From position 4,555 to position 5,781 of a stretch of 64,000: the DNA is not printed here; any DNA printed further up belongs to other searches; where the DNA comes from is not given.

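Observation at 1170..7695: Unusual five-gene minus-strand cluster: GT4 glycosyltransferase, ThDP enzyme, FNR-like reductase, F420-type LLM and fused rhamnulose-1-P aldolase/SDR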

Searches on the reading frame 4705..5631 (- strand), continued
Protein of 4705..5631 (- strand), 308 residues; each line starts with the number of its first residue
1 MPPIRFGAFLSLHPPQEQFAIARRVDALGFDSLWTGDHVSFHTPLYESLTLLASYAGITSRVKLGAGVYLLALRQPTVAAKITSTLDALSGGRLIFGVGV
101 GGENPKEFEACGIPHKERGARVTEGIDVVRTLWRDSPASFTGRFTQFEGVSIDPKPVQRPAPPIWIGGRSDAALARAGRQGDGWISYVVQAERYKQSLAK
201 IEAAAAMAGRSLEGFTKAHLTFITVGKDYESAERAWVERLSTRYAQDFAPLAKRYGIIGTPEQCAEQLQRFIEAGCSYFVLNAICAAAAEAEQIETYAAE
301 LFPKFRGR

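Call 16: search_solved_structures(query=window:4705-5631:-, max_evalue=1e-10)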
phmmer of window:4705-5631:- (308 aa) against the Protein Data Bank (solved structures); distinct sequences matched with E-value up to 1e-10: 25.
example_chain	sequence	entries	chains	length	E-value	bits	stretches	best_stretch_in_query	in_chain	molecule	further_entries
8qq8_A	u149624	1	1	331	5.3e-27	97.9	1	9-257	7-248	5,10-methylenetetrahydromethanopterin reductase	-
8qpl_A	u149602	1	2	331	5.3e-27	97.9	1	9-257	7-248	5,10-methylenetetrahydromethanopterin reductase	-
8qpm_A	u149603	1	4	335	5.5e-27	97.8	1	9-257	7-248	5,10-methylenetetrahydromethanopterin reductase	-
1m41_A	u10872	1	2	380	4.5e-19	71.8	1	44-235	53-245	FMNH2-dependent alkanesulfonate monooxygenase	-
1nqk_A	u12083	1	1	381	4.5e-19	71.8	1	45-235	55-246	Alkanesulfonate monooxygenase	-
7bip_A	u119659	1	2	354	8e-19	71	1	16-209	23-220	Luciferase-like monooxygenase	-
1ezw_A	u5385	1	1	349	1.2e-18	70.4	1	21-236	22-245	COENZYME F420-DEPENDENT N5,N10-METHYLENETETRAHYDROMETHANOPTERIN REDUCTASE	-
1f07_A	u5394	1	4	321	1.6e-18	70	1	6-294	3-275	COENZYME F420-DEPENDENT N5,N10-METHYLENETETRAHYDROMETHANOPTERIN REDUCTASE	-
3b4y_A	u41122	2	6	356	1.8e-18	69.9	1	12-304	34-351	PROBABLE F420-DEPENDENT GLUCOSE-6-PHOSPHATE DEHYDROGENASE FGD1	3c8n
7jv3_A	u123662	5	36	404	3.4e-18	68.9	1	50-236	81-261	Alkanesulfonate monooxygenase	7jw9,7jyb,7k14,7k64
9fp4_A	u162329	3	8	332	4.7e-18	68.5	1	20-240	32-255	F420-dependent hydroxymycolic acid dehydrogenase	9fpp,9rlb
1z69_A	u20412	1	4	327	1.2e-17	67.1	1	14-229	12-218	Coenzyme F420-dependent N(5),N(10)-methylenetetrahydromethanopterin reductase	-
5lxe_A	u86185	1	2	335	5e-17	65.1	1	13-307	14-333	F420-dependent glucose-6-phosphate dehydrogenase 1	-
3rao_A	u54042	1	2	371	2.5e-16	62.8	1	35-185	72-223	Putative Luciferase-like Monooxygenase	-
8cbb_A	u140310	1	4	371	7.8e-16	61.2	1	24-230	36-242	Alkanal monooxygenase alpha chain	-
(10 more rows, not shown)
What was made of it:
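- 4705..5631 (-): Luciferase-like (LLM) oxidoreductase of the TIGR03619/Rv2161c family, 308 aa. Core gene. The best PDB sequence match is the F420-dependent Mer at 98 bits; SsuD scores 72 (call 16).
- The best PDB sequence match is the F420-dependent Mer (call 16).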

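Call 17: search_protein_families(library=ncbifam, proteins=[L003:11781-12194:+, L003:12218-13336:+, L003:6165-6989:-, L006:11629-12207:+, L003:5475-6152:+], max_evalue=0.001)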
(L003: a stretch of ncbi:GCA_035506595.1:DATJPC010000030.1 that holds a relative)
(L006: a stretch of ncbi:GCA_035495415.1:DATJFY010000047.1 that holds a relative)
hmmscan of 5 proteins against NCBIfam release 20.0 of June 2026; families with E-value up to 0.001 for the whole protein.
L003:11781-12194:+ (137 aa): 1 family
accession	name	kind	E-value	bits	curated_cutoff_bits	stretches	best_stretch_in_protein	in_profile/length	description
NF005227.0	PRK06724.1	equivalog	1.8e-06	28.4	146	1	4-133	7-124/128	hypothetical protein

L003:12218-13336:+ (372 aa): 22 families
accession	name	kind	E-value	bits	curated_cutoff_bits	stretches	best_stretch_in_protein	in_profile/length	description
NF043040.1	corrin_prot_MT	hypoth_equivalog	3.7e-11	42.9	180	1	172-287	38-156/216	corrinoid protein-associated methyltransferase CpaM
TIGR03533.1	L3_gln_methyl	equivalog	5.5e-09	35.8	229.7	1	173-247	119-193/284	50S ribosomal protein L3 N(5)-glutamine methyltransferase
TIGR01983.1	UbiG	equivalog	1e-07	31.5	102.95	1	177-278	51-151/228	bifunctional 2-polyprenyl-6-hydroxyphenol methylase/3-demethylubiquinol 3-O-methyltransferase UbiG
NF010703.0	PRK14103.1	equivalog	3.1e-07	30.1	320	1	165-297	19-140/256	trans-aconitate 2-methyltransferase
TIGR02072.1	BioC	equivalog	4.4e-06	26.7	184.95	1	174-278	33-132/244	malonyl-ACP O-methyltransferase BioC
TIGR03534.1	RF_mod_PrmC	equivalog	6.5e-06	25.8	199.1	1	171-247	84-160/253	peptide chain release factor N(5)-glutamine methyltransferase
NF001240.0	PRK00216.1-1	equivalog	2.7e-05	23.4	378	1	177-281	65-171/251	bifunctional demethylmenaquinone methyltransferase/2-methoxy-6-polyprenyl-1,4-benzoquinol methylase UbiE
TIGR01934.1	MenG_MenH_UbiE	subfamily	3.5e-05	23.2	158.35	1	174-309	38-169/223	ubiquinone/menaquinone biosynthesis methyltransferase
TIGR00536.1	hemK_fam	subfamily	4.1e-05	22.8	115.5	1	168-231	106-170/286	HemK family protein methyltransferase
TIGR02716.1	C20_methyl_CrtF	equivalog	4.3e-05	22.7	276.1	1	178-285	152-259/306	bacteriochlorophyllide d C-20 methyltransferase BchU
NF007023.0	PRK09489.1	equivalog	0.00014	21.2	295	1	178-276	199-299/342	16S rRNA (guanine(1207)-N(2))-methyltransferase RsmC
TIGR03704.1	PrmC_rel_meth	equivalog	0.00016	21.2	248.8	1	177-246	88-156/251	putative protein N(5)-glutamine methyltransferase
NF008264.0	PRK11036.1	equivalog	0.00016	21.2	366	1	174-279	43-148/261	tRNA uridine 5-oxyacetic acid(34) methyltransferase CmoM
TIGR02752.1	MenG_heptapren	equivalog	0.00018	21.1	419.85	1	177-281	47-152/231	demethylmenaquinone methyltransferase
NF047853.1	tRm6a37MtseTrmN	equivalog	0.0002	21.2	350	1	177-236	45-105/244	tRNA(1)(Val) (adenine(37)-N(6))-methyltransferase TrmN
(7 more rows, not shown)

L003:6165-6989:- (274 aa): 13 families
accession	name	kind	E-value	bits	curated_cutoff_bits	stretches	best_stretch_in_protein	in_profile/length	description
NF043040.1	corrin_prot_MT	hypoth_equivalog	2.8e-12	46.5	180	1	31-151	27-148/216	corrinoid protein-associated methyltransferase CpaM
NF045667.1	MTase_DVU1556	equivalog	4.8e-10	39.2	155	1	34-154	11-123/213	DVU_1556 family methyltransferase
NF047649.1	MTase_UXPK_star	exception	1.6e-08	33.9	460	1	45-152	77-183/283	methyltransferase/UXPK-star double selenoprotein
NF041255.1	mycofact_MftM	equivalog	1.5e-07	31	200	1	46-143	140-234/289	mycofactocin oligosaccharide methyltransferase MftM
NF041820.1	daptide_MTase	equivalog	7.8e-07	28.8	175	1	38-154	29-146/243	daptide-type RiPP biosynthesis methyltransferase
NF041537.1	ArsM_AhpD_UU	exception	2.9e-06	26.3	510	1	49-151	80-181/345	arsenite methyltransferase/AhpD domain selenoprotein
TIGR01983.1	UbiG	equivalog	1.4e-05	24.5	102.95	1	49-156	53-157/228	bifunctional 2-polyprenyl-6-hydroxyphenol methylase/3-demethylubiquinol 3-O-methyltransferase UbiG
TIGR01934.1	MenG_MenH_UbiE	subfamily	1.9e-05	24.1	158.35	1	46-150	40-141/223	ubiquinone/menaquinone biosynthesis methyltransferase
NF008264.0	PRK11036.1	equivalog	6.8e-05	22.4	366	1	36-148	35-145/261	tRNA uridine 5-oxyacetic acid(34) methyltransferase CmoM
TIGR00452.1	TIGR00452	equivalog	0.00011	21.2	275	1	49-149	121-218/316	tRNA 5-methoxyuridine(34)/uridine 5-oxyacetic acid(34) synthase CmoB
TIGR04290.1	meth_Rta_06860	hypoth_equivalog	0.0002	20.9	300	1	48-127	52-130/226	TIGR04290 family methyltransferase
NF041650.1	nod_mtase_NodS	equivalog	0.00029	20.6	300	1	49-150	42-139/190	nodulation methyltransferase NodS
NF001241.0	PRK00216.1-2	equivalog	0.00039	20.1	327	1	46-152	52-149/231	demethylmenaquinone methyltransferase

L006:11629-12207:+ (192 aa): 0 families

L003:5475-6152:+ (225 aa): 0 families

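Call 18: search_protein_families(library=pfam, proteins=[L003:11781-12194:+, L006:11629-12207:+, L003:5475-6152:+], max_evalue=0.01)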
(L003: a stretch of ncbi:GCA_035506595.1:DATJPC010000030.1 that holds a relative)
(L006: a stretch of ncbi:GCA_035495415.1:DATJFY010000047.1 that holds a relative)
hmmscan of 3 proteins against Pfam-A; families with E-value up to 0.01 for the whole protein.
L003:11781-12194:+ (137 aa): 1 family
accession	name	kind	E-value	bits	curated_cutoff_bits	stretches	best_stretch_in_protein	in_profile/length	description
PF00903.31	Glyoxalase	-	5.3e-05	24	20.6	1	5-91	2-88/121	Glyoxalase/Bleomycin resistance protein/Dioxygenase superfamily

L006:11629-12207:+ (192 aa): 0 families

L003:5475-6152:+ (225 aa): 0 families

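Call 36: search_dna_similar(query=window:4705-5631:-, collection=plasmids, mode=protein, max_rows=25, max_evalue=1e-25)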
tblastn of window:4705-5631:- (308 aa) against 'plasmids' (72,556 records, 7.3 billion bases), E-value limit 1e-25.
Records with a match: 52; places in all: 55; records where one place covers at least 80% of the query: 45.
Best place of each record, by identity: <60% 52.
By first word of the organism name: Streptomyces 12; Sinorhizobium 11; Haloferax 5; Natrinema 4; Haloterrigena 3; Pseudonocardia 2; Haloarcula 2; Halalkalicoccus 2; Mycobacterium 1; Tardibacter 1; and 9 more.
By predicted mobility (MOB-suite, as given by PLSDB): non-mobilizable 34; conjugative 12; mobilizable 6.
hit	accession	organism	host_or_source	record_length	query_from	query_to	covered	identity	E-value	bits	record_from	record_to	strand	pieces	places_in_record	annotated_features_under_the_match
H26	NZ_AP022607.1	Mycobacterium branderi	-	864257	2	307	99%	39.5%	3e-52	191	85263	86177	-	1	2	LLM class flavin-dependent oxidoreductase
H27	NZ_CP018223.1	Tardibacter chloracetimidivorans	whole organism,soil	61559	4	281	90%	35.9%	1e-36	146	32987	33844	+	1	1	LLM class flavin-dependent oxidoreductase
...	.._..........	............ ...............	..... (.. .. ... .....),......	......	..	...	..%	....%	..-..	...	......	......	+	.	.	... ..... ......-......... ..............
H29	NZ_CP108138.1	Streptomyces sp. NBC_00184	-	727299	15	281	87%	35.5%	2e-32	134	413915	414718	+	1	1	LLM class flavin-dependent oxidoreductase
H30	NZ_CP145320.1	Rhodococcus ruber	-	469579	8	281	89%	34.5%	9e-31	129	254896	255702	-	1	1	LLM class flavin-dependent oxidoreductase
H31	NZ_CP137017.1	Sinorhizobium fredii GR64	Phaseolus vulgaris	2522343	24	281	84%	35.4%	1e-37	149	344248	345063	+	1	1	record has no annotation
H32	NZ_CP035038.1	Sinorhizobium fredii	single cell,soil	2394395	24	281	84%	35.0%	4e-37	147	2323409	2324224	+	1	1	none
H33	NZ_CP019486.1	Sinorhizobium meliloti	alfalfa,single cell,nitrogen fixing ...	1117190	24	281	84%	34.9%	5e-39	153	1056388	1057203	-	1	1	record has no annotation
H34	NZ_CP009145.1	Sinorhizobium meliloti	Medicago orbicularis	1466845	24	281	84%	34.9%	5e-39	153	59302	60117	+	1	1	none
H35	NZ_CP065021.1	Sinorhizobium meliloti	Medicago sativa subsp. varia (Martyn) ...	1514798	24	281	84%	34.9%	5e-39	153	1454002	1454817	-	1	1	none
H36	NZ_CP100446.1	Natrinema caseinilyticum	marine sediment,sediment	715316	17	280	86%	33.9%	3e-34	139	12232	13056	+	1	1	LLM class flavin-dependent oxidoreductase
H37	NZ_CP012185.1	Pseudonocardia sp. EC080619-01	Apterostigma dentigerum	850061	26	281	83%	35.0%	3e-29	124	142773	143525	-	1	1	LLM class flavin-dependent oxidoreductase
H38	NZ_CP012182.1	Pseudonocardia sp. EC080610-09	Apterostigma dentigerum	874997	26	281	83%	35.0%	3e-29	124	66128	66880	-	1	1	LLM class flavin-dependent oxidoreductase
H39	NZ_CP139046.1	Streptomyces sp. KN37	whole organism,Kanas soil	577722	3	282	91%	31.9%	4e-27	118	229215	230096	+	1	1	LLM class flavin-dependent oxidoreductase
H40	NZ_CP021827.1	Sinorhizobium meliloti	Medicago truncatula,Single Cell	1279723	24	281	84%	34.5%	7e-39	152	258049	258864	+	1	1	record has no annotation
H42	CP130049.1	Sinorhizobium meliloti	Medicago,Cell culture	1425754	24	281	84%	34.5%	7e-39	152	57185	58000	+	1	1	TIGR03619 family F420-dependent LLM class oxidoreductase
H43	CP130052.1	Sinorhizobium meliloti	Medicago,Cell culture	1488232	24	281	84%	34.5%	7e-39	152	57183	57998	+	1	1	TIGR03619 family F420-dependent LLM class oxidoreductase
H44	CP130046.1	Sinorhizobium meliloti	Medicago,Cell culture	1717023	24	281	84%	34.5%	7e-39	152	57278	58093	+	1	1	TIGR03619 family F420-dependent LLM class oxidoreductase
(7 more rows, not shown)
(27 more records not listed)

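Call 41: get_annotated_region(hit=H26, flank=7000)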
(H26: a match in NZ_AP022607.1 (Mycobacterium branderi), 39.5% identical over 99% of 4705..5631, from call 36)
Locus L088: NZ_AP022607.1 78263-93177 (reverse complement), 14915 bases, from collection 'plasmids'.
description: Mycobacterium branderi strain JCM 12687 plasmid pJCM12687
organism: Mycobacterium branderi (NCBI taxid 43348)
taxonomy: Bacteria; Actinomycetota; Actinomycetes; Mycobacteriales; Mycobacteriaceae; Mycobacterium; Mycobacterium branderi
host: -; source: -; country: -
typing (MOB-suite, as given by PLSDB): non-mobilizable
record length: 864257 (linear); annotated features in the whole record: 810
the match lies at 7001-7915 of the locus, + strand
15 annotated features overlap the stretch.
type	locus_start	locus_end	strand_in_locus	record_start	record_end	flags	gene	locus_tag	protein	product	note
CDS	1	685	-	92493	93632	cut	-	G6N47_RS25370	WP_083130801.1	CaiB/BaiF CoA-transferase family protein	-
CDS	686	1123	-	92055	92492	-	-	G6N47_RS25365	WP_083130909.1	MaoC/PaaZ C-terminal domain-containing protein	-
CDS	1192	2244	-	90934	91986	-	-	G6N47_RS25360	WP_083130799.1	TIGR03617 family F420-dependent LLM class oxidoreductase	GO:0008150 - biological_process [Evidence IEA]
CDS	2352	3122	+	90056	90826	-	-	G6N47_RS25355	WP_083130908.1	FCD domain-containing protein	-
CDS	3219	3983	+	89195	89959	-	-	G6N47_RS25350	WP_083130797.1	GntR family transcriptional regulator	GO:0006355 - regulation of DNA-templated transcription [Evidence IEA]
CDS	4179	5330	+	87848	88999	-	-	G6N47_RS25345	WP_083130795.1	amidohydrolase family protein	-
CDS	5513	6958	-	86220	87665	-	-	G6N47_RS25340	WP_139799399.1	class I adenylate-forming enzyme family protein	-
CDS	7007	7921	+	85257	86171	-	-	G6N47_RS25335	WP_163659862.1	LLM class flavin-dependent oxidoreductase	-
CDS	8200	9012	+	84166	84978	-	-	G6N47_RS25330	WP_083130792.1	enoyl-CoA hydratase-related protein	-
CDS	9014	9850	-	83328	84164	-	-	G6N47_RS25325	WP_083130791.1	PaaI family thioesterase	-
CDS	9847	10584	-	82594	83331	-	-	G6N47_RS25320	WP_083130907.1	FCD domain-containing protein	-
CDS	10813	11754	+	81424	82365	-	-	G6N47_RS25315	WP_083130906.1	VOC family protein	-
CDS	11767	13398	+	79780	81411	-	-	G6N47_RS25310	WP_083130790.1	AMP-binding protein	-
CDS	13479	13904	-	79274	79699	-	-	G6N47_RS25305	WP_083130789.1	nuclear transport factor 2 family protein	-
CDS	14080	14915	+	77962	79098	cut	-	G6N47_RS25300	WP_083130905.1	nonspecific lipid-transfer protein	-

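Call 42: get_annotated_region(hit=H42, flank=7000)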
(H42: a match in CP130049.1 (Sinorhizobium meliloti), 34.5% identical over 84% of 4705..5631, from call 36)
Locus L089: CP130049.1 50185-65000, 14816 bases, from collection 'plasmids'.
description: Sinorhizobium meliloti strain R28 plasmid pSymA, complete sequence
organism: Sinorhizobium meliloti (NCBI taxid 382)
taxonomy: Bacteria; Pseudomonadota; Alphaproteobacteria; Hyphomicrobiales; Rhizobiaceae; Sinorhizobium; Sinorhizobium meliloti
host: -; source: Medicago,Cell culture; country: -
typing (MOB-suite, as given by PLSDB): conjugative; relaxase MOBQ; mating-pair formation MPF_T
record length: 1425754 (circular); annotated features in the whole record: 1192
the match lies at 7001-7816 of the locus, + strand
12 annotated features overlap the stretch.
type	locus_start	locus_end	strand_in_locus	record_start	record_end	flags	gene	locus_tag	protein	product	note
CDS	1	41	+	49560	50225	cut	npdG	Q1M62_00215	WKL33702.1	NADPH-dependent F420 reductase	-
CDS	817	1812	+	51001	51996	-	cofD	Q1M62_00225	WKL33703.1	2-phospho-L-lactate transferase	-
CDS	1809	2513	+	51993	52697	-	cofC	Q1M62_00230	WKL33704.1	2-phospho-L-lactate guanylyltransferase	-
CDS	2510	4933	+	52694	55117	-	cofH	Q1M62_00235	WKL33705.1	5-amino-6-(D-ribitylamino)uracil--L-tyrosine 4-hydroxyphenyl transferase CofH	-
CDS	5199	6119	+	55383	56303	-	-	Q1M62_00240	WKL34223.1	CoA-transferase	-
CDS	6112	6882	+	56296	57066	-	-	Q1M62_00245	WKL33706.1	3-oxoadipate--succinyl-CoA transferase subunit B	-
CDS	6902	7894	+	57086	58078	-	-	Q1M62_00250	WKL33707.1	TIGR03619 family F420-dependent LLM class oxidoreductase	-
CDS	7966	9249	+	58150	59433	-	-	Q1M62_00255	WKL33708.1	ArgE/DapE family deacylase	-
CDS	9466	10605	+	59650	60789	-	-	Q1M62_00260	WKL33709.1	Re/Si-specific NAD(P)(+) transhydrogenase subunit alpha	-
CDS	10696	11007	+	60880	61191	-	-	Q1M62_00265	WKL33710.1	NAD(P) transhydrogenase subunit alpha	-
CDS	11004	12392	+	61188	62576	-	-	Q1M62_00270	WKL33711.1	NAD(P)(+) transhydrogenase (Re/Si-specific) subunit beta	-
CDS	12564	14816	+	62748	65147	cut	-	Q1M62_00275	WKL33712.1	xanthine dehydrogenase family protein molybdopterin-binding subunit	-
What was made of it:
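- Closest known: F420-dependent LLM oxidoreductases. Same: A homologue is linked to cof genes in S. meliloti (call 42).
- A 34.5%-identical S. meliloti homologue lies next to cofC, cofD, cofH and npdG (call 42).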
